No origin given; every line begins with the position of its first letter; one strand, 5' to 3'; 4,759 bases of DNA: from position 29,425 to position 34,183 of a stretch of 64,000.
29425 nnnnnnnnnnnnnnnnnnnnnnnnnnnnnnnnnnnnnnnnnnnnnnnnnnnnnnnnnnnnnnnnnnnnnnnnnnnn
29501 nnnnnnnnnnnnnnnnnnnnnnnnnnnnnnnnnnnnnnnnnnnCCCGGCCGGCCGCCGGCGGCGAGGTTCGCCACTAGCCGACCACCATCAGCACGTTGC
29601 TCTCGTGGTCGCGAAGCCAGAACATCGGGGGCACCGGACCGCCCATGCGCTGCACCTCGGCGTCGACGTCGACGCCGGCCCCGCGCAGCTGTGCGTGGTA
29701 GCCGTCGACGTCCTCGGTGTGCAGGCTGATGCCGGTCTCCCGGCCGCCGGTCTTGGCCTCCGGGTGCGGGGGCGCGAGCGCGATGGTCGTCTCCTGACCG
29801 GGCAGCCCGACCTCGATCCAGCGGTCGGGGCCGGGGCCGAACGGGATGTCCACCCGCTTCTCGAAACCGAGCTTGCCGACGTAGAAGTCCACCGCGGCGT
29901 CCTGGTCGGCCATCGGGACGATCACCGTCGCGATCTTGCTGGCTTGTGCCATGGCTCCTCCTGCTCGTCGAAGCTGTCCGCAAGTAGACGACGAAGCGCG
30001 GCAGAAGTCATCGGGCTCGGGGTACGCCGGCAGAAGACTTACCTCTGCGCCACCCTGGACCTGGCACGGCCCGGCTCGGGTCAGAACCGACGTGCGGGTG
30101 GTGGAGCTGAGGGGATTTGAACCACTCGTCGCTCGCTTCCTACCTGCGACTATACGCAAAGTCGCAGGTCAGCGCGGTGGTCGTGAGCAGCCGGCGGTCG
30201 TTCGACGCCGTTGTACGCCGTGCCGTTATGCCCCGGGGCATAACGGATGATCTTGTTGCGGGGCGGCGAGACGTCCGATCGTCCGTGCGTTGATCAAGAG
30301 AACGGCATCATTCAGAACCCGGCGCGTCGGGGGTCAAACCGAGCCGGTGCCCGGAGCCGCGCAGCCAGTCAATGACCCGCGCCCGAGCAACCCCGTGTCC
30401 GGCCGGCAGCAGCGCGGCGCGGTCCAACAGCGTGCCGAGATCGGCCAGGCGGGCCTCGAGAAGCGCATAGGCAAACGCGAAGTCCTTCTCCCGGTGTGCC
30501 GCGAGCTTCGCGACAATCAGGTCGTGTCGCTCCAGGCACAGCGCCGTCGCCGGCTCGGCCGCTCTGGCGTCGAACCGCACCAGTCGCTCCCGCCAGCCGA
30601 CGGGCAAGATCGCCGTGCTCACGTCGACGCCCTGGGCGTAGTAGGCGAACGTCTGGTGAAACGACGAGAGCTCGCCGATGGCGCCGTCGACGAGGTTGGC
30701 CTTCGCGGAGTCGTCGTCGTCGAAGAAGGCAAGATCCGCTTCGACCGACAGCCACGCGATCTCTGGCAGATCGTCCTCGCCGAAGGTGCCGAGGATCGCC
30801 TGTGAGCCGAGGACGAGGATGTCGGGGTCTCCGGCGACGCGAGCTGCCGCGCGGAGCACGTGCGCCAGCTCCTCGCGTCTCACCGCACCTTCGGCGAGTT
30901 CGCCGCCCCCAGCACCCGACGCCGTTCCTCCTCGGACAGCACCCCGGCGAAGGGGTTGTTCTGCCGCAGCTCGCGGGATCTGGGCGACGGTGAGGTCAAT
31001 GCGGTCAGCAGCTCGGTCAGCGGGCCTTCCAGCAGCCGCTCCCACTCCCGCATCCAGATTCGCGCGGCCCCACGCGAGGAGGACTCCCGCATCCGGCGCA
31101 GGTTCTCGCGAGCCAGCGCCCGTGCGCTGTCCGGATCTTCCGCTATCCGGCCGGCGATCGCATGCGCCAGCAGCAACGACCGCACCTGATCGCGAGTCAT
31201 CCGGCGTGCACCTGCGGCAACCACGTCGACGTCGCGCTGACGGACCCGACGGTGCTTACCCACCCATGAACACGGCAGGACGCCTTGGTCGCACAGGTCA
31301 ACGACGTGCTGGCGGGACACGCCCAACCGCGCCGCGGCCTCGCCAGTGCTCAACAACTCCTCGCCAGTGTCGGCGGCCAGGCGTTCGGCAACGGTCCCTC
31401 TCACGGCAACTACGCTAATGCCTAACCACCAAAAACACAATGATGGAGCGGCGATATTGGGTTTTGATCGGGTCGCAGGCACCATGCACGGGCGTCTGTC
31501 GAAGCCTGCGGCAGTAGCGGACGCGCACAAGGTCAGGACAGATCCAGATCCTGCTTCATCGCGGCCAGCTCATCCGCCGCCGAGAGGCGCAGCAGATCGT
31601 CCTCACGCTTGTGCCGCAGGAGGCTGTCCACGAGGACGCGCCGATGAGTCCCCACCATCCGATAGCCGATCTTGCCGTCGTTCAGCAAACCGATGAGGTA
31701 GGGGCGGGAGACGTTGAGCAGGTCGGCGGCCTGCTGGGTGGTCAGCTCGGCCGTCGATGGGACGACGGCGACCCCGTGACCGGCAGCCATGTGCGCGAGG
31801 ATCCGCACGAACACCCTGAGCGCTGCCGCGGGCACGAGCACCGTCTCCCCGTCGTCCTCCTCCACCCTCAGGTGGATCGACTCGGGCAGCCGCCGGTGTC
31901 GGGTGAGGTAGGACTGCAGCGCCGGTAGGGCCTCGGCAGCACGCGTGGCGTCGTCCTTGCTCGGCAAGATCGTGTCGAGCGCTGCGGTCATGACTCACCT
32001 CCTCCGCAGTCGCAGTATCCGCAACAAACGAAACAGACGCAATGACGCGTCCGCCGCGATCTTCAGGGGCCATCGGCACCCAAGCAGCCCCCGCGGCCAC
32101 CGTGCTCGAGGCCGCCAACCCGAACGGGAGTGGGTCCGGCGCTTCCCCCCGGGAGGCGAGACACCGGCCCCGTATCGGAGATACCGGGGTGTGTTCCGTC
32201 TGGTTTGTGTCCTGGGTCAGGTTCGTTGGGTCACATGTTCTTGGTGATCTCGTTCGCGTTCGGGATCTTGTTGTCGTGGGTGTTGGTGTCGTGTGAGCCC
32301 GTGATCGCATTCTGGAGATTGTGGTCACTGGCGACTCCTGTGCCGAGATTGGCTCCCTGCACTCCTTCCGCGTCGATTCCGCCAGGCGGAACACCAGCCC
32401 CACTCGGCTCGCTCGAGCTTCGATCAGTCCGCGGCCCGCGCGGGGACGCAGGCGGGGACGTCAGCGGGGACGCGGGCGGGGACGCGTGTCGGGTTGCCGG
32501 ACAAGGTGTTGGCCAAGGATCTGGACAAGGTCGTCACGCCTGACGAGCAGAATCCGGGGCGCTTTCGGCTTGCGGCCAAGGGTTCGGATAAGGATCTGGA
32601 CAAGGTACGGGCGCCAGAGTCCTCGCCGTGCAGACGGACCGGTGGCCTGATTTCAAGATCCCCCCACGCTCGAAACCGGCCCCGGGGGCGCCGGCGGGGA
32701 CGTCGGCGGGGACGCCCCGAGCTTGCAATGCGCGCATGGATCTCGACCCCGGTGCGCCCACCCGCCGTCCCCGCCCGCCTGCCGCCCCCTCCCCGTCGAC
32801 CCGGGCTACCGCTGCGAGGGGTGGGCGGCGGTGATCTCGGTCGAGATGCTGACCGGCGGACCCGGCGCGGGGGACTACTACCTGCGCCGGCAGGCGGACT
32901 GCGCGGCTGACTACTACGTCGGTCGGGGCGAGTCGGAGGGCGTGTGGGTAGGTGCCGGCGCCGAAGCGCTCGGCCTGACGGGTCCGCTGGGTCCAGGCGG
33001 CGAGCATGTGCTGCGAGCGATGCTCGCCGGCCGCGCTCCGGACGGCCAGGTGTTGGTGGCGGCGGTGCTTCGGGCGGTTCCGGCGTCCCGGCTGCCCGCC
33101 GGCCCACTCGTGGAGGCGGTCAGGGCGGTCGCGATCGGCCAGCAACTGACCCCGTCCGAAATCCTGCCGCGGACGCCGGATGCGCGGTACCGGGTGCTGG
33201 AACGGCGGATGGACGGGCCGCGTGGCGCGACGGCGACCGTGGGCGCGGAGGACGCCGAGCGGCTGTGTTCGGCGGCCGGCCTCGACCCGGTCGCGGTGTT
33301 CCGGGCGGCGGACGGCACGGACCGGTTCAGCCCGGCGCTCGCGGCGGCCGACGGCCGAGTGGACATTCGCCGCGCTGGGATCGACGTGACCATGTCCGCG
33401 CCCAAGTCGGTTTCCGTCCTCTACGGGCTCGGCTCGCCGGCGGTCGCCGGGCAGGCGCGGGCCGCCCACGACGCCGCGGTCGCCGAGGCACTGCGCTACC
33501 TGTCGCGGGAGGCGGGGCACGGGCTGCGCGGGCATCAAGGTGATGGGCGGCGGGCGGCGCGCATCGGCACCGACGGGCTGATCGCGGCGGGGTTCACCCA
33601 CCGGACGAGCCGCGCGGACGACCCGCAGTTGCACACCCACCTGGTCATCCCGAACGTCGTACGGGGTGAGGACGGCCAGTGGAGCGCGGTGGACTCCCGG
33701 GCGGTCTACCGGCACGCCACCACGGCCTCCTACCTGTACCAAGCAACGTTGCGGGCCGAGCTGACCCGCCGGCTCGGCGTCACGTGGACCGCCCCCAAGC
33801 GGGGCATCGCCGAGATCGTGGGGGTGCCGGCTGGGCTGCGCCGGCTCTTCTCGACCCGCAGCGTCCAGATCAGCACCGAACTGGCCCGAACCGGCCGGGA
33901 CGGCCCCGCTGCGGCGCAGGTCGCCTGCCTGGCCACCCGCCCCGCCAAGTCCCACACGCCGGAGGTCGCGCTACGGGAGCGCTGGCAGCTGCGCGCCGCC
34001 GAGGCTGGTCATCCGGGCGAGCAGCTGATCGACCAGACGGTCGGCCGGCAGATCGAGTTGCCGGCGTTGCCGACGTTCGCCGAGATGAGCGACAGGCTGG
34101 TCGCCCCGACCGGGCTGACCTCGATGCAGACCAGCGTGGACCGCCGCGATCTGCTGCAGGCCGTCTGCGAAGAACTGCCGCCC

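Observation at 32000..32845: Iteron-rich non-coding region (candidate oriT or replication/partition site) upstream of the relaxase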

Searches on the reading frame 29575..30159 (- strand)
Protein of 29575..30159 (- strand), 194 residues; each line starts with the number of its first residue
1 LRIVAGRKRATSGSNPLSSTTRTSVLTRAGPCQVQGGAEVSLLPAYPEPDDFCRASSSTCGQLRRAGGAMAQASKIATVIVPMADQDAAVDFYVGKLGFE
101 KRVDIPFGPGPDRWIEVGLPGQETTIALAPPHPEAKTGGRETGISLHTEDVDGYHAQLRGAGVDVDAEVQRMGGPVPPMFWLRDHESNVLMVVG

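Call 6: search_protein_families(library=pfam, proteins=[window:29575-30159:-], max_evalue=0.1)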
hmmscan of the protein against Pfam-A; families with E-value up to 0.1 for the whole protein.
window:29575-30159:- (194 aa): 2 families
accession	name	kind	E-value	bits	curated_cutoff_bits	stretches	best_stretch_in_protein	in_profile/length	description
PF00903.31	Glyoxalase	-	6.4e-10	39.9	20.6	1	76-173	2-103/121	Glyoxalase/Bleomycin resistance protein/Dioxygenase superfamily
PF22677.2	Ble-like_N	-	0.029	14.6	24.5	1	78-100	4-26/41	Bleomycin resistance protein-like N-terminal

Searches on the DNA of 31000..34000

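Call 9: search_rna_families(source=window, start=31000, end=34000, threshold=evalue, max_evalue=1)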
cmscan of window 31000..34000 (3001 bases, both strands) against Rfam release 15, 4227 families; matches with E-value up to 1: 1.
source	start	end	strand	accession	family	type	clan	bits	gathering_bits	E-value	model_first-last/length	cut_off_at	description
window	31682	31754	+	RF00312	snoZ206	Gene; snRNA; snoRNA; CD-box;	-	21.8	50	0.84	1-129/129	no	Small nucleolar RNA Z206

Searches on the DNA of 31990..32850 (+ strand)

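Call 8: search_dna_similar(query=window:31990-32850:+, collection=plasmids, mode=distant, max_rows=30)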
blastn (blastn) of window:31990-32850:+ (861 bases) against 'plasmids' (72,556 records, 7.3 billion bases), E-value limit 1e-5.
No match.

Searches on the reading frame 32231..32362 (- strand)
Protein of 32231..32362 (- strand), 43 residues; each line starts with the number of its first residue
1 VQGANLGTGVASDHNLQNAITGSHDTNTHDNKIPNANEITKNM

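Call 6: search_protein_families(library=pfam, proteins=[window:32231-32362:-], max_evalue=0.1)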
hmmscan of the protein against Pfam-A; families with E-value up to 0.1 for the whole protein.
window:32231-32362:- (43 aa): 0 families

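Call 62: find_homologous_proteins(query=window:32234-32362:-, max_evalue=10)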
Query seq(43 aa) (43 aa): 1 proteins with E <= 10 among 1 candidates.
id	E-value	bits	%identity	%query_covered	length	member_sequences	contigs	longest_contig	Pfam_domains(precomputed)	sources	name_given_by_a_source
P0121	6.8e-20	86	98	100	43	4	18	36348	-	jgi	jgi:hypothetical protein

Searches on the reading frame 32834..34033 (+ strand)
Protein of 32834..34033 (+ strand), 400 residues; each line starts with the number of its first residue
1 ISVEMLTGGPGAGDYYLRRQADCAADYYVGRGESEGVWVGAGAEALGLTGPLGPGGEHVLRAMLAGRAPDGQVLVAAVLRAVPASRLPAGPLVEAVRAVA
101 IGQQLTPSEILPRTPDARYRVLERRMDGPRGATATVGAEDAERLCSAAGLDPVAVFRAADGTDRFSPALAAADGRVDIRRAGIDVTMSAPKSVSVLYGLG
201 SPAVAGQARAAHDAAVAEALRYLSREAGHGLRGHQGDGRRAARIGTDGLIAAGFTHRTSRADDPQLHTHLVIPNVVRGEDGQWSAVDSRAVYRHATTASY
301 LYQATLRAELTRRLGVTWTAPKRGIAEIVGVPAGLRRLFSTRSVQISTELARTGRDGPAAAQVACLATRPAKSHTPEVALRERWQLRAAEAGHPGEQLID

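Call 68: search_solved_structures(query=window:32834-34033:+, max_evalue=0.001, show_alignments=2)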
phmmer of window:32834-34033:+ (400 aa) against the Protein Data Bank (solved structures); distinct sequences matched with E-value up to 0.001: 11.
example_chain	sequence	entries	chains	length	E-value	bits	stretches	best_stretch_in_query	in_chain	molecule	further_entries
1omh_A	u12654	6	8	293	6.5e-25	91.5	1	178-392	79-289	trwC protein | TrwC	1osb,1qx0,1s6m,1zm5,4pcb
2cdm_A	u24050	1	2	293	7.4e-25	91.3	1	178-392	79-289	TRWC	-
3l57_A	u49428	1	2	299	4.8e-22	82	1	177-392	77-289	Mobilization protein TraI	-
3l6t_A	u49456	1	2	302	5.1e-22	82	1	177-392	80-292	Mobilization protein TraI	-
8a1b_A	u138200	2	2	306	5.3e-22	81.9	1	177-392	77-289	TraI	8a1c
1p4d_A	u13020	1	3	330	3.8e-21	79.1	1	178-391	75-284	TraI protein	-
2q7t_A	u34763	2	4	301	5.1e-21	78.7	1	178-391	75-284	Protein traI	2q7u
2a0i_A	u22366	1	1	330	7.2e-21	78.2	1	178-391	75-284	TraI protein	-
9f0z_H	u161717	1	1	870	1.4e-19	74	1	178-391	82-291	Multifunctional conjugation protein TraI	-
5n8o_A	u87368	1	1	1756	8.8e-19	71.3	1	178-391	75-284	DNA helicase I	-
9f0x_H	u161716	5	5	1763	1.3e-18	70.8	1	178-391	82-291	Multifunctional conjugation protein TraI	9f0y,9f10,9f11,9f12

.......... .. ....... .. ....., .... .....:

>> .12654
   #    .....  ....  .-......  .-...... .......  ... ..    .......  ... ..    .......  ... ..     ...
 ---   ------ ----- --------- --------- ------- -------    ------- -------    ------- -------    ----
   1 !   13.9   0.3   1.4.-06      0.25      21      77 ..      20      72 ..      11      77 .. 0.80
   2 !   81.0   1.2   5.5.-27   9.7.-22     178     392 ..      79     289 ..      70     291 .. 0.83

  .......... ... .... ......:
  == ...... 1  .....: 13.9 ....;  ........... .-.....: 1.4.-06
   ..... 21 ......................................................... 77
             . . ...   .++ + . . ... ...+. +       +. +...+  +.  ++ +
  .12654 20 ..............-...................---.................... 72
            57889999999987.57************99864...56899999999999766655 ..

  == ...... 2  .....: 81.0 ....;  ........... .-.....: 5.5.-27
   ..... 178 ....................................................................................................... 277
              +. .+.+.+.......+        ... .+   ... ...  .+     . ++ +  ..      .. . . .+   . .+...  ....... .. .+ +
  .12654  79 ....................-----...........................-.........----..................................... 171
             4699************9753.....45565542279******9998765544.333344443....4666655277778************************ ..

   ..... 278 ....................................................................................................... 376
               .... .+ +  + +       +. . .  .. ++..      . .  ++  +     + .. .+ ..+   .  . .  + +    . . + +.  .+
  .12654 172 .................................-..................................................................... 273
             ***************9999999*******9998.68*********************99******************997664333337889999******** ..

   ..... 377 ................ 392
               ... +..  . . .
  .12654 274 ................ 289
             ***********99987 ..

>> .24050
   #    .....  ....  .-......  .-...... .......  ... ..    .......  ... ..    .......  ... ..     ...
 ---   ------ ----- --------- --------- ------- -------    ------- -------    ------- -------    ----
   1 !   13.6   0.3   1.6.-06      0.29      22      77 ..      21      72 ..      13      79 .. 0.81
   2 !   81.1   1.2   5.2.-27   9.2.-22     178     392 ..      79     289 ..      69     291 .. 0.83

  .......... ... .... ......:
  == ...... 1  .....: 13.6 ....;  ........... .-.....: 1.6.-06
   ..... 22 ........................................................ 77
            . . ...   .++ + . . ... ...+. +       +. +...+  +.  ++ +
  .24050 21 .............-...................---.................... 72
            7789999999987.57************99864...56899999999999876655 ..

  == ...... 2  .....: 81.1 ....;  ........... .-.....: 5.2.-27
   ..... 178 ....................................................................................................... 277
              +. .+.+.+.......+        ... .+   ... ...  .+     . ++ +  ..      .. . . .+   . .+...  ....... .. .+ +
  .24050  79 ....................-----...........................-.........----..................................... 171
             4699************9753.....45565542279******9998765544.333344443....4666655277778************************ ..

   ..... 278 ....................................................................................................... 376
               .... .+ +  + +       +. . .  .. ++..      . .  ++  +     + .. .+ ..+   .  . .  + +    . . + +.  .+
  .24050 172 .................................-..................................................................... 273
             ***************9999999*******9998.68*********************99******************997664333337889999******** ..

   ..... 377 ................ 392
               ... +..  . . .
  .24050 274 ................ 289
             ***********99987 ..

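Call 99: search_dna_similar(query=window:32834-34033:+, collection=plasmids, mode=protein, max_rows=25)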
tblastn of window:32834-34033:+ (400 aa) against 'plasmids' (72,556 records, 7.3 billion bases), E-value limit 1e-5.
The search stops at 5000 records and this limit was reached: more records match than are counted here, and every count below describes the 5000 best-scoring records only.
Records with a match: at least 5000; places in all: 5159; records where one place covers at least 80% of the query: 7.
Best place of each record, by identity: <60% 5000.
By first word of the organism name: Escherichia 2086; Klebsiella 532; Salmonella 291; Acinetobacter 257; Enterobacter 194; Xanthomonas 133; Mycobacterium 115; Burkholderia 113; Shigella 107; Streptomyces 102; and 135 more.
By predicted mobility (MOB-suite, as given by PLSDB): conjugative 4151; non-mobilizable 437; mobilizable 412.
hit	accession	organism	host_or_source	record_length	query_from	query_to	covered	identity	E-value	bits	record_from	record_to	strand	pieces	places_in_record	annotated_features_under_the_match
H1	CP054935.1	Nocardiopsis flavescens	Single Cell,marine sediment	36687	60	400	85%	37.6%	2e-36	149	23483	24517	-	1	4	relaxase domain-containing protein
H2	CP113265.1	Streptomonospora nanhaiensis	-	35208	60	399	85%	37.0%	4e-36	147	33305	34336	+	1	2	none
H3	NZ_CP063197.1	Thermobifida halotolerans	salt well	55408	60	399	85%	36.3%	2e-32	137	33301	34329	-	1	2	mobF: MobF family relaxase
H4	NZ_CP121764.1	Prescottella equi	soil,soil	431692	1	388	97%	31.7%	2e-21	104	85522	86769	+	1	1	mobF: MobF family relaxase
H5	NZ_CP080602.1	Nocardiopsis sp. MT53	Whole organism,soil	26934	60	399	85%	35.5%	9e-22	105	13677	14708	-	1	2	AAA family ATPase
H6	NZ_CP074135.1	Nocardiopsis changdeensis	Whole organism,soil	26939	60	399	85%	35.5%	9e-22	105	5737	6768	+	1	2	AAA family ATPase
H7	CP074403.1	Nocardiopsis eucommiae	Whole organism,soil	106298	60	399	85%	34.3%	1e-29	128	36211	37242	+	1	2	relaxase domain-containing protein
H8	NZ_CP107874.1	Streptomyces virginiae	-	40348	91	392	76%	35.4%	3e-27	121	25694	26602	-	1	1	mobF: MobF family relaxase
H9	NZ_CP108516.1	Streptomyces sp. NBC_01233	-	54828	91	392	76%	34.2%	1e-26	119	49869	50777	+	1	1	mobF: MobF family relaxase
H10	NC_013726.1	Corynebacterium glutamicum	-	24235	105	400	74%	34.6%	1e-24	114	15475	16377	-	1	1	mobF: MobF family relaxase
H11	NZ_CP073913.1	Corynebacterium glutamicum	cell culture,Jiangsu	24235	105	400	74%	34.6%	1e-24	114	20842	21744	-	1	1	mobF: MobF family relaxase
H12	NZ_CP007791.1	Corynebacterium marinum DSM 44953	coastal sediment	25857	105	390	72%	35.8%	1e-26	119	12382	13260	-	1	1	mobF: MobF family relaxase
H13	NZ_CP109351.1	Streptomyces sp. NBC_01568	-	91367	89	389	75%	33.8%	1e-22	107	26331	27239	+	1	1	mobF: MobF family relaxase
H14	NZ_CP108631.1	Streptomyces xanthophaeus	-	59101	91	399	77%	32.8%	1e-23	110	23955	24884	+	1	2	mobF: MobF family relaxase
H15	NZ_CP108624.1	Streptomyces xanthophaeus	-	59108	91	399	77%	32.8%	1e-23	110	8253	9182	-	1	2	mobF: MobF family relaxase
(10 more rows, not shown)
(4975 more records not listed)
